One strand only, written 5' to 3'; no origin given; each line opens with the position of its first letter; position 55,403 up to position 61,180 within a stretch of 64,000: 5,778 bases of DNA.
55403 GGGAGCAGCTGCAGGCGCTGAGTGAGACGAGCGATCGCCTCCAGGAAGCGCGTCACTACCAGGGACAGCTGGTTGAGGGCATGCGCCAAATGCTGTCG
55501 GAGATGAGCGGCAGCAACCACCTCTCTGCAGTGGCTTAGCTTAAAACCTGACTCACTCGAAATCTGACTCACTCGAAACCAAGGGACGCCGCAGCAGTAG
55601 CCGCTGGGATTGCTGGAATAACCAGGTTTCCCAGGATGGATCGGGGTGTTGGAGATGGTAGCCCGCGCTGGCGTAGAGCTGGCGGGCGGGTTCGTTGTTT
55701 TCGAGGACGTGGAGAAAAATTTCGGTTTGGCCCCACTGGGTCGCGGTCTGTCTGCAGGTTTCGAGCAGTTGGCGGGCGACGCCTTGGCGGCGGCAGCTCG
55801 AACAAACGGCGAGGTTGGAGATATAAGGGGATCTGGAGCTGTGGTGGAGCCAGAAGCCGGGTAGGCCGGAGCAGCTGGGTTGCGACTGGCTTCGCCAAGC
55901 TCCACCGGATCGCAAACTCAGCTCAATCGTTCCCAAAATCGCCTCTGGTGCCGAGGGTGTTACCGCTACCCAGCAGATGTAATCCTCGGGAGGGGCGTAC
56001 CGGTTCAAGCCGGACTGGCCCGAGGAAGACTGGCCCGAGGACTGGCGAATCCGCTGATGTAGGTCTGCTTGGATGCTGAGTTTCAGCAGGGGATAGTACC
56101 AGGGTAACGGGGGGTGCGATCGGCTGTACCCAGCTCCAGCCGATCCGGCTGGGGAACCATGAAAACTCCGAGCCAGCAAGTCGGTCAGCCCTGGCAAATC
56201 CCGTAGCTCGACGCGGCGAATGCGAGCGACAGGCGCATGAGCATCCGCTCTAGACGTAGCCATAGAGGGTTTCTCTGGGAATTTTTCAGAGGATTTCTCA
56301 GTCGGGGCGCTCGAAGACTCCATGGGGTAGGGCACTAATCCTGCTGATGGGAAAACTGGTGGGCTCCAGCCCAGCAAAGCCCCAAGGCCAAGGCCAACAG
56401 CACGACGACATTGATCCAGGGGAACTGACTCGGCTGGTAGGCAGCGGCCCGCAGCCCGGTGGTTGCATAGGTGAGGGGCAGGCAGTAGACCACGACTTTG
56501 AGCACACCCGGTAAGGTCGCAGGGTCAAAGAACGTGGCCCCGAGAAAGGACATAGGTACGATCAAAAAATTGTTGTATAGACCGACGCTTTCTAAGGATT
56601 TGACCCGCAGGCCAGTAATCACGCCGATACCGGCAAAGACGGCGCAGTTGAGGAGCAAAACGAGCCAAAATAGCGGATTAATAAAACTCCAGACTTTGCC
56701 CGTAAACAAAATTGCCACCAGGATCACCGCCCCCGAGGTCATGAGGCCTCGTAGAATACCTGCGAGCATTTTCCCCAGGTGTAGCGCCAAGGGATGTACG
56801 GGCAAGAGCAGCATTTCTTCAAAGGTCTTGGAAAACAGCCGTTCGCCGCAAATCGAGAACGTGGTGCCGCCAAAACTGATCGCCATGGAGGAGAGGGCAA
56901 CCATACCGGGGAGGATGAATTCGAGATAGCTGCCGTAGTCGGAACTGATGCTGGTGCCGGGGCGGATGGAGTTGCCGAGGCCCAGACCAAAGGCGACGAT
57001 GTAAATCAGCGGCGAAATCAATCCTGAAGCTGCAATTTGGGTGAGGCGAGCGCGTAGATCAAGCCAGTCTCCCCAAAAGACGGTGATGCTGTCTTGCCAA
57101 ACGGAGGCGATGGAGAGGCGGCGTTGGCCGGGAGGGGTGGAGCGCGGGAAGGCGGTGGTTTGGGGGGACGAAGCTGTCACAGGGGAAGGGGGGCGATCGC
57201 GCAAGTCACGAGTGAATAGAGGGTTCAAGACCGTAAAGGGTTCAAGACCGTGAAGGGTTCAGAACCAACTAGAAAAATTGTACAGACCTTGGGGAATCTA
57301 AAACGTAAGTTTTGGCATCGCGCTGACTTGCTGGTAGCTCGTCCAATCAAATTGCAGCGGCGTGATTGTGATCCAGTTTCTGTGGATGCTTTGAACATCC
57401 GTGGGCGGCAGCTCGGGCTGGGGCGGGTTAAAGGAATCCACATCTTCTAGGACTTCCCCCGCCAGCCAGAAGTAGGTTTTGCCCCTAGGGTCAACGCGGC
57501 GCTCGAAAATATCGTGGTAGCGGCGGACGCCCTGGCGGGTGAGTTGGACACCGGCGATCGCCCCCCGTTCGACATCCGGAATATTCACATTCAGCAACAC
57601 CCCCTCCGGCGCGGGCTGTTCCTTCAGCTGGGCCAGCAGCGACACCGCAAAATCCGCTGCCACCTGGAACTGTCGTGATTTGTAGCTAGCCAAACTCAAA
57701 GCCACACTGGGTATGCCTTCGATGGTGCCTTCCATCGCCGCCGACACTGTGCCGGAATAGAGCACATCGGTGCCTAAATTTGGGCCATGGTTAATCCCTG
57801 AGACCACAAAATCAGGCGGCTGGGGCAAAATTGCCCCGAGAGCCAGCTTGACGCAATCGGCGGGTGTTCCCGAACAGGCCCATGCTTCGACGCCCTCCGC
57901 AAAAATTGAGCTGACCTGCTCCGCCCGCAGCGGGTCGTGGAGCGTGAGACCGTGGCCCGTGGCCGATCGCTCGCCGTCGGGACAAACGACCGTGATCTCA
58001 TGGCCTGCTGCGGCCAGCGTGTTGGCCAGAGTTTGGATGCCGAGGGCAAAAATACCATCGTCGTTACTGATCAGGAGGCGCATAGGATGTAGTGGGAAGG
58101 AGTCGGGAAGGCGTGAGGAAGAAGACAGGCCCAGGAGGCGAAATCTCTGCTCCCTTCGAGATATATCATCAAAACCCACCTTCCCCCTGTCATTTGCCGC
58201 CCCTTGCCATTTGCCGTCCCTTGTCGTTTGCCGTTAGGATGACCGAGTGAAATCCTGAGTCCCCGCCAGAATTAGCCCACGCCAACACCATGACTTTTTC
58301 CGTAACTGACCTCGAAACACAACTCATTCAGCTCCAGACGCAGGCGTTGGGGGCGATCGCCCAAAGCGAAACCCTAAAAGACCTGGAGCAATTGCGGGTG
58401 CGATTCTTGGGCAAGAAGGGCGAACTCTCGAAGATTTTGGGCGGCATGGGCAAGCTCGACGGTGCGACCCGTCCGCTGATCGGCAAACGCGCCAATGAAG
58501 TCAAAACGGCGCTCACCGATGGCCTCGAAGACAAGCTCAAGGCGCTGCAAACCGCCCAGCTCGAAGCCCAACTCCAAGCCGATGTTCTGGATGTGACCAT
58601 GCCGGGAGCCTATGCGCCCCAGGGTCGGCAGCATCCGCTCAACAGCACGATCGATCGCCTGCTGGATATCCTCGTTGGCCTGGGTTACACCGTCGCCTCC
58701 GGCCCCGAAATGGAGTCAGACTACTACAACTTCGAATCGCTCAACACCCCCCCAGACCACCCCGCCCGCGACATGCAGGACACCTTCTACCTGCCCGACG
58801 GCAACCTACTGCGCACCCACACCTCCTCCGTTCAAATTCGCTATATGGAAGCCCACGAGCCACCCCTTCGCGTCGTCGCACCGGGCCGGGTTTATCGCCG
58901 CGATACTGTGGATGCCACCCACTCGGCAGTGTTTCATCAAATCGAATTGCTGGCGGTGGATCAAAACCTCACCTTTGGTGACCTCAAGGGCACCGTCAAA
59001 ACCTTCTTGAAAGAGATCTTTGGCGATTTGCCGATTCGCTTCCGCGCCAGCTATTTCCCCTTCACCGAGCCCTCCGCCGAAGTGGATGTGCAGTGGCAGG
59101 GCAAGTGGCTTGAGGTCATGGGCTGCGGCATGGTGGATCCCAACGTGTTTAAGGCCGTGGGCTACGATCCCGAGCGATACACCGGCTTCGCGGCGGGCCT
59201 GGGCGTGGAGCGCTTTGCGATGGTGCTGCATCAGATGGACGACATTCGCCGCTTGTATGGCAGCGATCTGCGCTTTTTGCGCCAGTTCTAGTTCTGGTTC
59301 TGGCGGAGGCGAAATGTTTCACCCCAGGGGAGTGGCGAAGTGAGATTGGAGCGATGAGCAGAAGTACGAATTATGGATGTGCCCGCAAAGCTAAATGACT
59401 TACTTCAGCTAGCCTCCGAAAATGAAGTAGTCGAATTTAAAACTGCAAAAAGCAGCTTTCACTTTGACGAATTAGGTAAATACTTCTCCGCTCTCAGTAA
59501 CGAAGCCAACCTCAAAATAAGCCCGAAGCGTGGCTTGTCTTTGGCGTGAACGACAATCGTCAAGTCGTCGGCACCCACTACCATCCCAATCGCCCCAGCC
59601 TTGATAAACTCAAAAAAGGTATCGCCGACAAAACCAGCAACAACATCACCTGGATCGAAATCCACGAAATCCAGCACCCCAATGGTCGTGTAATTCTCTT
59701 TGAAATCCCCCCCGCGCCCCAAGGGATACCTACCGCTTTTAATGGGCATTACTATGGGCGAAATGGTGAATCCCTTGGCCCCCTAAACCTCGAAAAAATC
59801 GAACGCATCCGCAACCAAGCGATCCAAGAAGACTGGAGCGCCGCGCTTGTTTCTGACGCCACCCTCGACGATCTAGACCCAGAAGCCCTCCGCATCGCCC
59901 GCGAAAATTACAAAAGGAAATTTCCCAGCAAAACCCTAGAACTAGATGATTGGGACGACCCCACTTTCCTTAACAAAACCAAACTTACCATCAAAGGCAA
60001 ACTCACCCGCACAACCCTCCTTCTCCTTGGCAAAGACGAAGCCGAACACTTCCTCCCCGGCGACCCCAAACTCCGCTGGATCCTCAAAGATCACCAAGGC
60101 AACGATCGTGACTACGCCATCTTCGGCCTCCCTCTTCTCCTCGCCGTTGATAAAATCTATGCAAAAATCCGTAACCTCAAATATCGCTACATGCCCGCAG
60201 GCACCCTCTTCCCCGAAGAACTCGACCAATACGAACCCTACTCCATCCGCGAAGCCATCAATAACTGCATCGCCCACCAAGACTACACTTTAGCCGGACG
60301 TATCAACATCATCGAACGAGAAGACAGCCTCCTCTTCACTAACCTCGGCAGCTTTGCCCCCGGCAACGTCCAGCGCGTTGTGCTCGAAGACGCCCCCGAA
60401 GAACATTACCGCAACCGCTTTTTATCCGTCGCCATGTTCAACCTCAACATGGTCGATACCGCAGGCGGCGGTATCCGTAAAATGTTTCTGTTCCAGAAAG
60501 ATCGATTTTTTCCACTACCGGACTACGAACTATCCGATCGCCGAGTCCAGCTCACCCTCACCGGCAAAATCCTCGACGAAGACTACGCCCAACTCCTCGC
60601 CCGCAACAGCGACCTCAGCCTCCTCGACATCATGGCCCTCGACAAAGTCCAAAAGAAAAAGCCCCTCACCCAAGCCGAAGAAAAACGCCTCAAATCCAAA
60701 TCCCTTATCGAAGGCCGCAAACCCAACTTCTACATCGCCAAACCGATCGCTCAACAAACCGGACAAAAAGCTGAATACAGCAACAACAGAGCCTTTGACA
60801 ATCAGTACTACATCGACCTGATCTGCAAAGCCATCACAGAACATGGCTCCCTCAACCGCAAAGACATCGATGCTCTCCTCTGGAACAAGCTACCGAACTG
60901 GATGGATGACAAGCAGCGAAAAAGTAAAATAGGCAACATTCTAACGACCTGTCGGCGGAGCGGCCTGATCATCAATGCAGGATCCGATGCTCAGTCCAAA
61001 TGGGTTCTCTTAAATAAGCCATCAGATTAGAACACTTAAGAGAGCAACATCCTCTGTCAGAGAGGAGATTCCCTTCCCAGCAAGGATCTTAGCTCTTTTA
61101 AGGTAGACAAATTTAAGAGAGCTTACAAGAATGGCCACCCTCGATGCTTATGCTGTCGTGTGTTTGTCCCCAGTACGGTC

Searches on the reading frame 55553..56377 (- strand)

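Call 87: search_protein_families(library=pfam, proteins=[window:55553-56377:-], max_evalue=0.001)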
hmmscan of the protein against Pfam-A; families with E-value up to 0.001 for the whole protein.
window:55553-56377:- (274 aa): 4 families
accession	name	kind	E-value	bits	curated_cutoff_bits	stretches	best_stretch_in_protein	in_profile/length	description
PF00583.31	Acetyltransf_1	-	2.5e-12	47.5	20.7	1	147-240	44-116/116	Acetyltransferase (GNAT) family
PF13508.13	Acetyltransf_7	-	4.2e-09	37.1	27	1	176-241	28-83/84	Acetyltransferase (GNAT) domain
PF13673.13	Acetyltransf_10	-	8.1e-07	29.5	23.6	1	182-243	50-110/128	Acetyltransferase (GNAT) domain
PF08445.16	FR47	-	9.6e-06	25.9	22.1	1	182-243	21-80/86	FR47-like protein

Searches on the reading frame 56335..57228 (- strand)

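Call 87: search_protein_families(library=pfam, proteins=[window:56335-57228:-], max_evalue=0.001)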
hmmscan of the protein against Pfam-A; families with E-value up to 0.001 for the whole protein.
window:56335-57228:- (297 aa): 2 families
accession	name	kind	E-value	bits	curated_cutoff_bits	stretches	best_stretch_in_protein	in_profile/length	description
PF01061.29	ABC2_membrane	-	2.6e-21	76.6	26.9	1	49-262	5-209/211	ABC-2 type transporter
PF12698.13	ABC2_membrane_3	-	1.7e-09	37.7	31.6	1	95-288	154-345/347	ABC-2 family transporter protein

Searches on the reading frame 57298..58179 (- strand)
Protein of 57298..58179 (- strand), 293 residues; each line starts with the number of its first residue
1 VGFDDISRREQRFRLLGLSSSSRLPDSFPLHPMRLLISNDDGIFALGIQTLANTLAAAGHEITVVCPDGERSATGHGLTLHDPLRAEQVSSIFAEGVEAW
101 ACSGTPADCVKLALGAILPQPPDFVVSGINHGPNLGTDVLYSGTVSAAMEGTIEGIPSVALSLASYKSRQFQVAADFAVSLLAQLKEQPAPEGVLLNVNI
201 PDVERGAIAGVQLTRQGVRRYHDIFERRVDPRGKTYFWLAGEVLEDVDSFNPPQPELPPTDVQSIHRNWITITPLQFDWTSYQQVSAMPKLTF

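Call 87: search_protein_families(library=pfam, proteins=[window:57298-58179:-], max_evalue=0.001)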
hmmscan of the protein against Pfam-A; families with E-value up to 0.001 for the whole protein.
window:57298-58179:- (293 aa): 1 family
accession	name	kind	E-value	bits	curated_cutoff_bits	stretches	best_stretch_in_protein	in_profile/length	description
PF01975.23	SurE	-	1.5e-67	227.5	22.1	1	36-222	2-188/189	Survival protein SurE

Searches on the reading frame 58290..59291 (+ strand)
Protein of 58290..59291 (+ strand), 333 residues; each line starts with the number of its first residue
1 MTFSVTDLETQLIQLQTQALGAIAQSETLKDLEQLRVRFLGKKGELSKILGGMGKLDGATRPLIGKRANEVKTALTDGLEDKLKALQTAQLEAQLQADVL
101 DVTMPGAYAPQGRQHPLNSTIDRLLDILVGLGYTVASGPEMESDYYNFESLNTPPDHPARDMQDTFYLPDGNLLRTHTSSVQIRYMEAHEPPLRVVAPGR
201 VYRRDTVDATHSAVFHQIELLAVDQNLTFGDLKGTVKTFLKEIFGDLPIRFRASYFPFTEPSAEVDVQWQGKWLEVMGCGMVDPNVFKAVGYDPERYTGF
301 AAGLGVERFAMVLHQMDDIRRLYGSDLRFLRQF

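Call 87: search_protein_families(library=pfam, proteins=[window:58290-59291:+], max_evalue=0.001)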
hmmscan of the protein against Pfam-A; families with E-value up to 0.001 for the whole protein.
window:58290-59291:+ (333 aa): 2 families
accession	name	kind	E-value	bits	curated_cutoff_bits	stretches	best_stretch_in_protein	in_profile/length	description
PF01409.25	tRNA-synt_2d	-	2.8e-99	332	19.8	1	100-333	2-246/246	tRNA synthetases class II core domain (F)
PF02912.23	Phe_tRNA-synt_N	-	3.8e-22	78.5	22.3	1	28-95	2-69/69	Aminoacyl tRNA synthetase class II, N-terminal domain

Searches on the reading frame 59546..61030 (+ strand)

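Call 87: search_protein_families(library=pfam, proteins=[window:59546-61030:+], max_evalue=0.001)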
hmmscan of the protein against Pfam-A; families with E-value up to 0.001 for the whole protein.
window:59546-61030:+ (494 aa): 2 families
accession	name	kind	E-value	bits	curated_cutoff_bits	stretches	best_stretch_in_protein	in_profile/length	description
PF13749.12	HATPase_c_4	-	1.4e-06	28.6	26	1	253-338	4-89/89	Putative ATP-dependent DNA helicase recG C-terminal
PF04326.19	SLFN_AlbA_2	-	1e-05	26.5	25.3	1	2-77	40-114/118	Schlafen, AlbA_2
